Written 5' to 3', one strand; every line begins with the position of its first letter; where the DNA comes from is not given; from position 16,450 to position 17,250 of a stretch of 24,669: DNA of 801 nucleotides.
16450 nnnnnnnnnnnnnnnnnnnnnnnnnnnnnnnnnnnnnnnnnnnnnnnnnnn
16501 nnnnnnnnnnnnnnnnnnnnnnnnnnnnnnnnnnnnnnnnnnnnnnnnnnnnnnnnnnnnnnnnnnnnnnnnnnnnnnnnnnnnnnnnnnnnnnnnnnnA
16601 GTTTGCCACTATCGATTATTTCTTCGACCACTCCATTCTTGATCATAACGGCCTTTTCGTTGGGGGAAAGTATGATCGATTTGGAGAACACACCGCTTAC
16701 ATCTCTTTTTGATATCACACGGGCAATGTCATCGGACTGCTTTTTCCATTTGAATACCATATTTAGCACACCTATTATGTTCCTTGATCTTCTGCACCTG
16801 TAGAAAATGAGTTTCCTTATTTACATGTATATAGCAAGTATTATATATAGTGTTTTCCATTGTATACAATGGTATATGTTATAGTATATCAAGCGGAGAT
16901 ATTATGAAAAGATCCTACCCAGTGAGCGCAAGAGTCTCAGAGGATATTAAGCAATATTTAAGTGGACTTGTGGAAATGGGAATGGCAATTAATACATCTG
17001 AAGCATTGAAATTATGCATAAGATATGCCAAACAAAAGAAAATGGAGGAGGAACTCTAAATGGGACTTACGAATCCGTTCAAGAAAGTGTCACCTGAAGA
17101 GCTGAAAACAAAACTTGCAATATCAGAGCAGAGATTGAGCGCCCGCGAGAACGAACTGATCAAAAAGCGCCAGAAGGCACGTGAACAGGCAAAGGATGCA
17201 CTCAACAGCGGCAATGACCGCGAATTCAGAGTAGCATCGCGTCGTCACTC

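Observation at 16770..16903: Perfect 16-bp palindrome operator in the divergent promoter, next to an RHH-type regulator gene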

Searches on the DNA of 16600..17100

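Call 67: search_rna_families(source=window, start=16600, end=17100, threshold=evalue, max_evalue=1)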
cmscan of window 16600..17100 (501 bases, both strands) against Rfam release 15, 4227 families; matches with E-value up to 1: 2.
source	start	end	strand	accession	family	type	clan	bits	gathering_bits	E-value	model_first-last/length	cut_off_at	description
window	16803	16857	+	RF00161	nos_TCE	Cis-reg;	-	19.8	60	0.3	1-64/64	no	Nanos 3' UTR translation control element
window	16832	16905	+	RF02515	AfaR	Gene; sRNA;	-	18.2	100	0.79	1-234/234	no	AfaR small RNA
